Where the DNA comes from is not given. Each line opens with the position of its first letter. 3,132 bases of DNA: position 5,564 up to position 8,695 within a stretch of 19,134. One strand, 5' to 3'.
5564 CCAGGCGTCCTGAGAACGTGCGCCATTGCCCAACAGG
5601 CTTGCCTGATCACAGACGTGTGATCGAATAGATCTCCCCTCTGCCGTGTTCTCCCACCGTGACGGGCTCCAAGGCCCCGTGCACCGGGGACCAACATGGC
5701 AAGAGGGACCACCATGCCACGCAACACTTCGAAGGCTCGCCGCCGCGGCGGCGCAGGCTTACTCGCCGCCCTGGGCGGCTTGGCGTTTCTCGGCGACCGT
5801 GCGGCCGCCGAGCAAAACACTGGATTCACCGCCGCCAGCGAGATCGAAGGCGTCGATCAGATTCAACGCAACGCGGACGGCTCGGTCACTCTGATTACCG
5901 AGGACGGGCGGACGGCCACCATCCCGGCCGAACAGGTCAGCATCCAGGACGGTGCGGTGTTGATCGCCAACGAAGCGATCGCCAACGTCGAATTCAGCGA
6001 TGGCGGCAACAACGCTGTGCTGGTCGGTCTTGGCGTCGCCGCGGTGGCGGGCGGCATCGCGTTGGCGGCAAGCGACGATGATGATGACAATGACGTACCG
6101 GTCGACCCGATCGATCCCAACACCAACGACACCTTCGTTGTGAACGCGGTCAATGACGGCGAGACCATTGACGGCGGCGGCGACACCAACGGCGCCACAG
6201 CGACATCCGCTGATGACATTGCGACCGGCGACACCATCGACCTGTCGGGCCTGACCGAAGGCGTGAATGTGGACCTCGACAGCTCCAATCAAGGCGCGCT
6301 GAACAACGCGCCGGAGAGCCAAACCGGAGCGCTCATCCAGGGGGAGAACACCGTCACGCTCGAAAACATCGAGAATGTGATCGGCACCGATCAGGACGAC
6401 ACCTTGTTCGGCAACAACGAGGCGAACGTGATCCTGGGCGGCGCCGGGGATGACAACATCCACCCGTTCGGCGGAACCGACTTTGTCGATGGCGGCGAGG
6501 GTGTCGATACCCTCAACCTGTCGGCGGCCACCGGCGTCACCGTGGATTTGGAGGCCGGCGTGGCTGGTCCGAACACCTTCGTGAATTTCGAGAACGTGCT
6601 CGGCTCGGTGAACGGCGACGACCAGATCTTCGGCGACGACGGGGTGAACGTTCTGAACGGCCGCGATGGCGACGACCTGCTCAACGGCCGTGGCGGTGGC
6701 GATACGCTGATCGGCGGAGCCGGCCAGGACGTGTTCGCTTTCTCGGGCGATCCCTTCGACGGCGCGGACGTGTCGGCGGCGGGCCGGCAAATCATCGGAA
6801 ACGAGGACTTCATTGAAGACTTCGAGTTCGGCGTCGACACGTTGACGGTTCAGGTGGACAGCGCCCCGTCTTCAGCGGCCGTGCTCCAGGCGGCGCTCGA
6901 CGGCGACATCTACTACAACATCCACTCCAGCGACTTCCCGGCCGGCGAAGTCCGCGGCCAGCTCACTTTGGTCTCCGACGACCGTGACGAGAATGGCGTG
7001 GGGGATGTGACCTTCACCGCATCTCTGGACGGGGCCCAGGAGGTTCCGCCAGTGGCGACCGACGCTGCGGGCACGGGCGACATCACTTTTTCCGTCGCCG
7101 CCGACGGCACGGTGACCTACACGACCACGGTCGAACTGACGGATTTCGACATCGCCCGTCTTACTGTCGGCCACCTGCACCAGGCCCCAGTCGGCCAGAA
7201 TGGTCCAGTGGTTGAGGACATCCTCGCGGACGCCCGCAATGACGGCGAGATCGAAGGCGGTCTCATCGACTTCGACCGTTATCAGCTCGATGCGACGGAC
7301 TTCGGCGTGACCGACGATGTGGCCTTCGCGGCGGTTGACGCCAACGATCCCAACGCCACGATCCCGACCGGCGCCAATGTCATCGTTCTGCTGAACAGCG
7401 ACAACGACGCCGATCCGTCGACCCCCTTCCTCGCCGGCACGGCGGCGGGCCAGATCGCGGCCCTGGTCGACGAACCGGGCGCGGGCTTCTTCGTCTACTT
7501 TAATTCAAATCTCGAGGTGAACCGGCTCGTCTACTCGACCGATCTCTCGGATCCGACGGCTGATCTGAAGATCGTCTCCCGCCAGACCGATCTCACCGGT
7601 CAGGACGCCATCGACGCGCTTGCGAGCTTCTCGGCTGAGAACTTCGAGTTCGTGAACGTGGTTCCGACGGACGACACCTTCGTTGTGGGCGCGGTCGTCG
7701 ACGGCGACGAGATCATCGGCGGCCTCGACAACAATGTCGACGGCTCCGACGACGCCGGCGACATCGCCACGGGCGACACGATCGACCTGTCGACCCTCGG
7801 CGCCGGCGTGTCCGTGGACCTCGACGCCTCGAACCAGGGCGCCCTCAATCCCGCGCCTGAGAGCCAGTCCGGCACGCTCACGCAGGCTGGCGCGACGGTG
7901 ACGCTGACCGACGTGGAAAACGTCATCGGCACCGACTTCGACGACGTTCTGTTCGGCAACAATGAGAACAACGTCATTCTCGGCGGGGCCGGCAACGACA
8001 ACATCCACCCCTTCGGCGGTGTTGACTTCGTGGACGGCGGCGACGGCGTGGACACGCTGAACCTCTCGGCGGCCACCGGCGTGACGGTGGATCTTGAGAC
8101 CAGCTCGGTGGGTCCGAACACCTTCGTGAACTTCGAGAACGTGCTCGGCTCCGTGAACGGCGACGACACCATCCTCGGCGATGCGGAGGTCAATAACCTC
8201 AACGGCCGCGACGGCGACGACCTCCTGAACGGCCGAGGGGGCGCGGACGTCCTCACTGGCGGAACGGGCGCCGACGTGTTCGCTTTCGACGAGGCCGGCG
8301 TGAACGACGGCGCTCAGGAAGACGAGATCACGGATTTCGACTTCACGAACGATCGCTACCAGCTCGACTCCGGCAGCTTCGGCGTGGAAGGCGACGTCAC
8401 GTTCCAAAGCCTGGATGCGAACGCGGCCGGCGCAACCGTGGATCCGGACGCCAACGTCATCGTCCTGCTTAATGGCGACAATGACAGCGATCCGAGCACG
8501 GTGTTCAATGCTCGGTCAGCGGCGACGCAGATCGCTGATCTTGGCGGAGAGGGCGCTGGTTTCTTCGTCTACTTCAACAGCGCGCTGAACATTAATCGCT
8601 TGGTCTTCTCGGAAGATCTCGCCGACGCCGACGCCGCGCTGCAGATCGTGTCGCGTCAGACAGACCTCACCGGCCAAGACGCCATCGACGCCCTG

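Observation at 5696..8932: RTX/CHRD-motif giant protein with a signal-peptide-like N-terminus and a second TM helix, directly upstream of a PrtD-type T1SS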

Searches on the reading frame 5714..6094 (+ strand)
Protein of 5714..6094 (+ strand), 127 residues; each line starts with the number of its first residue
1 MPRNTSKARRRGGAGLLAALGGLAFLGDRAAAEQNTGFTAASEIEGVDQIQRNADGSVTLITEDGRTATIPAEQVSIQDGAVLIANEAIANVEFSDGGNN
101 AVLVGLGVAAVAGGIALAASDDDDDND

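Call 28: search_protein_representatives(alignment_id=A1)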
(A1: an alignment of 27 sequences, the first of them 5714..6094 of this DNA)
Query: 27 sequences, 128 profile positions. Proteins with E-value up to 0.001 (for the whole library): 359; up to 1e-10: 145; up to 1e-30: 15. The best 150 are listed.
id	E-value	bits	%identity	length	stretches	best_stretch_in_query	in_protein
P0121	7.8e-55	200.4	-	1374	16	36-76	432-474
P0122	2.0e-39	150.6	-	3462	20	48-100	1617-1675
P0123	2.4e-37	143.9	-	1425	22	45-79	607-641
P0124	3.4e-36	140.1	-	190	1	1-128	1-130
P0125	8.0e-36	138.9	-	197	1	1-126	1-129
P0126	6.7e-35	135.9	-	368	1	1-128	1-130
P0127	9.4e-35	135.4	-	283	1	1-127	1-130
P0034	1.2e-34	135.1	-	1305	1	1-128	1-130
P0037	1.1e-33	132.0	-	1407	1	1-127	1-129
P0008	2.7e-33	130.7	-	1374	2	1-126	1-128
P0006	1.5e-32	128.3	-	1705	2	1-127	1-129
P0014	2.4e-32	127.7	-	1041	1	1-127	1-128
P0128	7.2e-32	126.1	-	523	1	4-127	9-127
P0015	3.5e-31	123.9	-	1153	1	1-127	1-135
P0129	4.6e-31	123.5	-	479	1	3-127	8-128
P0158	2.2e-22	95.5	-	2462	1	15-126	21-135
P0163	3.2e-21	91.7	-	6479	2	6-128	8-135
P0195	1.2e-14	70.4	-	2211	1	6-127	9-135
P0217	4.9e-13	65.2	-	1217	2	8-96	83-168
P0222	1.5e-12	63.7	-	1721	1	4-126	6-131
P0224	2.2e-12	63.1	-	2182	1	6-126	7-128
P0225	2.3e-12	63.1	-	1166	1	5-128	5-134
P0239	1.4e-11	60.5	-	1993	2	37-122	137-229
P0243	2.0e-11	60.1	-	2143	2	11-92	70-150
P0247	2.5e-11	59.7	-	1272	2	17-125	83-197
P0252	5.5e-11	58.6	-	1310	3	17-125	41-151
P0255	1.0e-10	57.7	-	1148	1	21-126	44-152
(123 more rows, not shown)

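Call 29: predict_structure(alignment_id=A1)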
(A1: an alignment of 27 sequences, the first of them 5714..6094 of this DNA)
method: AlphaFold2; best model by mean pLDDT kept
length: 127 residues; sequences in the alignment: 27
mean_pLDDT: 68.0   pTM: 0.49
mean pLDDT of the five models: 68.0, 67.6, 67.0, 66.1, 65.6
residues with pLDDT >= 90: 48; 70-90: 12; 50-70: 20; < 50: 47
segments of 3 or more residues with pLDDT < 50: 6-24, 26-34, 111-124
pLDDT, mean of each block of 10 residues (from residue 1): 47 42 44 67 93 95 92 94 92 70 53 46 43
secondary structure, 60 per line:
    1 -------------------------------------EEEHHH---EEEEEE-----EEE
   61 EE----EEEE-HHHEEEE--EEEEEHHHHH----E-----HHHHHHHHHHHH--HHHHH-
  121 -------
elements in order: E38-40 E47-52 E58-62 E67-70 E75-78 E81-85 H86-90 H101-112 H115-119

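Call 48: search_protein_families(library=pfam, proteins=[P0217, P0243, P0247, P0252, P0255, P0239], max_evalue=0.001)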
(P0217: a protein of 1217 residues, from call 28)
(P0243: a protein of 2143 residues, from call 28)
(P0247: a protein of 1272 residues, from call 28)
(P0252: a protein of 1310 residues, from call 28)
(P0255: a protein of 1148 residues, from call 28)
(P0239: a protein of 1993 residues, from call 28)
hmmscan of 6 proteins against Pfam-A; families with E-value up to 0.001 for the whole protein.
P0217 (1217 aa): 5 families
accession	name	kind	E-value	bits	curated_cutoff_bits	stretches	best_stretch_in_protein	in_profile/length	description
PF19077.6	Big_13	-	4.7e-40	136.7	27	3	847-937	6-102/102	Bacterial Ig-like domain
PF12245.14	Big_3_2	-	4.5e-06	27.3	23.3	0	787-834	68-115/122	Bacterial Ig-like domain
PF03785.20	Peptidase_C25_C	-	8.6e-05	22.8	25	0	768-799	14-46/79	Peptidase family C25, C terminal ig-like domain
PF15418.12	DUF4625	-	0.00012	22.8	27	0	810-838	102-130/131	Domain of unknown function (DUF4625)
PF17892.7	Cadherin_5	-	0.00071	19.8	26.5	0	799-838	57-97/98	Cadherin-like domain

P0243 (2143 aa): 0 families

P0247 (1272 aa): 4 families
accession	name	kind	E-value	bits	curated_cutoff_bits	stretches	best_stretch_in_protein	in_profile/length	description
PF19077.6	Big_13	-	2.4e-23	83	27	3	757-836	19-101/102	Bacterial Ig-like domain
PF17936.7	Big_6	-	9.5e-15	55.1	27.6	2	669-738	12-79/83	Bacterial Ig domain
PF13750.12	Big_3_3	-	5e-06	26.7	27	0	704-826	3-138/157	Bacterial Ig-like domain (group 3)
PF09136.16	Glucodextran_B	-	6.6e-05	23.2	27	1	754-827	4-74/83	Glucodextranase, domain B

P0252 (1310 aa): 1 family
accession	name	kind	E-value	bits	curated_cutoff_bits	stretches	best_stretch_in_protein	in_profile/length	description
PF19077.6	Big_13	-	3.2e-14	53.7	27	2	193-262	35-102/102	Bacterial Ig-like domain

P0255 (1148 aa): 1 family
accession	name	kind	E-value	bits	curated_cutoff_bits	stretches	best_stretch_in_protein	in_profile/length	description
PF13750.12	Big_3_3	-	0.00014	22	27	0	708-834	10-143/157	Bacterial Ig-like domain (group 3)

P0239 (1993 aa): 1 family
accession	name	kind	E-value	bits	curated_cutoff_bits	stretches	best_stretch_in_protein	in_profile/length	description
PF11022.13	ATP19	-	0.00029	21.5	27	1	207-261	12-65/67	ATP synthase subunit K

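Call 59: find_homologous_proteins(query=A1, max_evalue=0.00001)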
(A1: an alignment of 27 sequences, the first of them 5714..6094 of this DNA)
Query A1 (27 sequences) (127 aa, profile of the alignment): 8 proteins with E <= 0.00001 among 8000 candidates.
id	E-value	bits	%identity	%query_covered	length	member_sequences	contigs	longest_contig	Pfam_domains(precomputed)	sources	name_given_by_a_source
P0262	3.4e-33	132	33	43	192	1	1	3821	-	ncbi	ncbi:MAG: hypothetical protein AAFR33_12335, partial [Pseudomonadota bacterium]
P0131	1.7e-29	120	24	92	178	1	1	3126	-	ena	-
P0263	5.5e-29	118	33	34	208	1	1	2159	PF00353.26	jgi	-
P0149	3.9e-24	103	28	72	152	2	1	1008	-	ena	-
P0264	4.1e-22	96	33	24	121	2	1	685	-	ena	-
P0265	1.9e-20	91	39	14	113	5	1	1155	-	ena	-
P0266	7.2e-20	89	28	55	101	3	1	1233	-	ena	-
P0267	1.8e-19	88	40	16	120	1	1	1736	-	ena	-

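Call 61: search_protein_families(library=pfam, proteins=[P0158, P0224, P0195, P0222, P0225], max_evalue=0.0001)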
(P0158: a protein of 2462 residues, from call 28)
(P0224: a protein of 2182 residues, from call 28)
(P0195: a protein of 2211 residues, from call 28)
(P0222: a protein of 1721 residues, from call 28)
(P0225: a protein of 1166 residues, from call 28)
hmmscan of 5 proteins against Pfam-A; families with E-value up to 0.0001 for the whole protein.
P0158 (2462 aa): 2 families
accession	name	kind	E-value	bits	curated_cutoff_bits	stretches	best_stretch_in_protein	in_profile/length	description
PF00353.25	HemolysinCabind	-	4.2e-72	237.9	23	11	154-189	1-36/36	RTX calcium-binding nonapeptide repeat (4 copies)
PF07452.17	CHRD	-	3.1e-36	125.3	24.1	4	701-788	1-78/117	CHRD domain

P0224 (2182 aa): 6 families
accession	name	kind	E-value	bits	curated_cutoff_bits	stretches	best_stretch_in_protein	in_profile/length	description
PF00028.23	Cadherin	-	2.9e-86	284.5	28.8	7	956-1041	6-87/93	Cadherin domain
PF17803.7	Cadherin_4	-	2.2e-23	83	25.1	1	327-395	1-71/71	Bacterial cadherin-like domain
PF01839.29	FG-GAP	-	4.5e-23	81.1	22.1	2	1762-1798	1-36/37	FG-GAP repeat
PF23592.1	Cadherin_CELSR2_9th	-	6.6e-18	65.1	36.8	0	259-328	32-95/100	CELSR2-like, ninth cadherin domain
PF17963.7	Big_9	-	1.2e-17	65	23.6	1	337-434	1-89/89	Bacterial Ig domain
PF25374.1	Cadherin_FAT4_N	-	3.9e-15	56.4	35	0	446-523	2-73/85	FAT4-like, N-terminal cadherin-like domain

P0195 (2211 aa): 4 families
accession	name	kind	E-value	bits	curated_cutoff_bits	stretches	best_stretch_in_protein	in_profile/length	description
PF00028.23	Cadherin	-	4e-95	312.8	28.8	6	1468-1554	3-90/93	Cadherin domain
PF17803.7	Cadherin_4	-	1.3e-38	131.8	25.1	1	1040-1107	2-71/71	Bacterial cadherin-like domain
PF17963.7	Big_9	-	1.6e-24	87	23.6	0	847-940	2-86/89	Bacterial Ig domain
PF23592.1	Cadherin_CELSR2_9th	-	6.1e-17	62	36.8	0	673-736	39-96/100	CELSR2-like, ninth cadherin domain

P0222 (1721 aa): 4 families
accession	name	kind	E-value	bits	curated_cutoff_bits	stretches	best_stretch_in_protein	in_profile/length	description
PF00028.23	Cadherin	-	2.7e-92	303.8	28.8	11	144-232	5-90/93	Cadherin domain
PF17803.7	Cadherin_4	-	1.8e-38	131.3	25.1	2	328-395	1-69/71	Bacterial cadherin-like domain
PF17963.7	Big_9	-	4.8e-36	124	23.6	1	859-953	4-89/89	Bacterial Ig domain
PF18981.6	InlK_D3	-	1.7e-06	28.5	25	0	918-954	38-75/75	Internalin K domain (D3/D4)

P0225 (1166 aa): 2 families
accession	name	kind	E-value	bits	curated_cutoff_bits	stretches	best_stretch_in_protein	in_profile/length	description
PF00028.23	Cadherin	-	2.8e-35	121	28.8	3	156-241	3-90/93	Cadherin domain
PF01839.29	FG-GAP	-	9e-31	105.7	22.1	5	1108-1145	3-37/37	FG-GAP repeat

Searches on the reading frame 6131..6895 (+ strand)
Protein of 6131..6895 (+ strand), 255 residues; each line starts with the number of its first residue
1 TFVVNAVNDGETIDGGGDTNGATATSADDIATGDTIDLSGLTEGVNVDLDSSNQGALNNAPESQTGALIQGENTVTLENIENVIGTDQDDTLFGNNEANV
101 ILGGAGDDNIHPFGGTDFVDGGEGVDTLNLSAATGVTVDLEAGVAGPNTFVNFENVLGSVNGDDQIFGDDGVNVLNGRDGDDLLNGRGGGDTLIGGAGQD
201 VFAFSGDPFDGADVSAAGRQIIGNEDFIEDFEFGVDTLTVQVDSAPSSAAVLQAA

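Call 16: search_protein_families(library=pfam, proteins=[window:6131-6895:+], max_evalue=1)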
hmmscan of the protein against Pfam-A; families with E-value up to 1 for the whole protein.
window:6131-6895:+ (255 aa): 1 family
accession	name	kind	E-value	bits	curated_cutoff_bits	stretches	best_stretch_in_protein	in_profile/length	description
PF00353.25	HemolysinCabind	-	8.1e-09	35.7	23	3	167-201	1-35/36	RTX calcium-binding nonapeptide repeat (4 copies)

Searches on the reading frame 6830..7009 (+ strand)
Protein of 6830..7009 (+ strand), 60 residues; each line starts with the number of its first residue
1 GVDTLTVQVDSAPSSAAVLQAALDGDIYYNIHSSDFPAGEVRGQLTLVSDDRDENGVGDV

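Call 73: search_protein_families(library=pfam, proteins=[window:6830-7009:+], max_evalue=1)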
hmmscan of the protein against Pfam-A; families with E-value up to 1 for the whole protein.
seq(60 aa): 1 family
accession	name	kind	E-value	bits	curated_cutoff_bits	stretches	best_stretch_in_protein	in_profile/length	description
PF07452.17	CHRD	-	3.8e-08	34.7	24.1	1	10-45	82-117/117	CHRD domain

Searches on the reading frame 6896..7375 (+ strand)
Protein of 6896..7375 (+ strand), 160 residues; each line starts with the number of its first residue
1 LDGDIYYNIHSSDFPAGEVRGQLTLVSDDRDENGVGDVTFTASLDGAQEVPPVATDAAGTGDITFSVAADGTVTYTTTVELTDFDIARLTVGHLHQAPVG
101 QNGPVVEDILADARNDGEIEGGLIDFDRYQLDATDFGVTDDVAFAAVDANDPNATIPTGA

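Call 16: search_protein_families(library=pfam, proteins=[window:6896-7375:+], max_evalue=1)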
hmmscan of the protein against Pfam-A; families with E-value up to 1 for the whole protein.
window:6896-7375:+ (160 aa): 4 families
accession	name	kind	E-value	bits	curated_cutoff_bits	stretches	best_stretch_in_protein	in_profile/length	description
PF07452.17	CHRD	-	4.3e-21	76.4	24.1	2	40-117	1-74/117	CHRD domain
PF02369.22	Big_1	-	0.014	16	34.9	1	23-80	21-81/93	Bacterial Ig-like domain (group 1)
PF18968.5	DUF5707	-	0.087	13.2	26.8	1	15-94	11-92/98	Family of unknown function (DUF5707)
PF06293.20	Kdo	-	0.3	10.9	21.3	1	89-131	129-171/207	Lipopolysaccharide kinase (Kdo/WaaP) family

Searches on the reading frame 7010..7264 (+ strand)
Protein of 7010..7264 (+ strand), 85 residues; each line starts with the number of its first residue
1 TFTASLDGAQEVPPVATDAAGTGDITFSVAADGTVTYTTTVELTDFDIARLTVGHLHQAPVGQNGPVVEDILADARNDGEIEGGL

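Call 73: search_protein_families(library=pfam, proteins=[window:7010-7264:+], max_evalue=1)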
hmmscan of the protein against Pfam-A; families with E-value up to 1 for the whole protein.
seq(85 aa): 2 families
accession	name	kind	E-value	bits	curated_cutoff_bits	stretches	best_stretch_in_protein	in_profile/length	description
PF07452.17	CHRD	-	8.8e-14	52.8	24.1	1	2-76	1-71/117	CHRD domain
PF01209.24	Ubie_methyltran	-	0.2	11.4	20.1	1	14-58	50-92/233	ubiE/COQ5 methyltransferase family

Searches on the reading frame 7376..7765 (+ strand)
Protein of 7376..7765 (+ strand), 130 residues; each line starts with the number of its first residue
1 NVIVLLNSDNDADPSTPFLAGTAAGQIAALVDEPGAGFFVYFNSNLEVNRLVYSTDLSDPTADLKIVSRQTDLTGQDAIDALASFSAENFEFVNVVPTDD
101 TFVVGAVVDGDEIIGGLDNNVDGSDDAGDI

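Call 16: search_protein_families(library=pfam, proteins=[window:7376-7765:+], max_evalue=1)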
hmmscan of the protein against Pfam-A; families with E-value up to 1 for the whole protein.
window:7376-7765:+ (130 aa): 0 families

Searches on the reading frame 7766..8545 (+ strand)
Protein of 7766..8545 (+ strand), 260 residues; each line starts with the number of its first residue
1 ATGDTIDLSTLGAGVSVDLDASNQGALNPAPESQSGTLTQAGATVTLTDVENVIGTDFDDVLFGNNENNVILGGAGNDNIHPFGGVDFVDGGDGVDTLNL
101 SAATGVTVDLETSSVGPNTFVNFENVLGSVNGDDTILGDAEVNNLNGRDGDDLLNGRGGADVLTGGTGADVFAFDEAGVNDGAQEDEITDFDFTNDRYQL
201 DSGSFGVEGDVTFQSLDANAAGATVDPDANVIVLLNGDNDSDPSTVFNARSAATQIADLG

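Call 16: search_protein_families(library=pfam, proteins=[window:7766-8545:+], max_evalue=1)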
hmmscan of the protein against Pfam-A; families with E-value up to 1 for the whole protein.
window:7766-8545:+ (260 aa): 3 families
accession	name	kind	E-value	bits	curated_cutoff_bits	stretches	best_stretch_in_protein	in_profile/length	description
PF00353.25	HemolysinCabind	-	3.1e-10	40.3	23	3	54-81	1-28/36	RTX calcium-binding nonapeptide repeat (4 copies)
PF08548.17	Peptidase_M10_C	-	0.00085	19.6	20.7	1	121-202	94-131/193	Peptidase M10 serralysin C terminal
PF02863.23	Arg_repressor_C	-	0.038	14.3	25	1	122-137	35-50/68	Arginine repressor, C-terminal domain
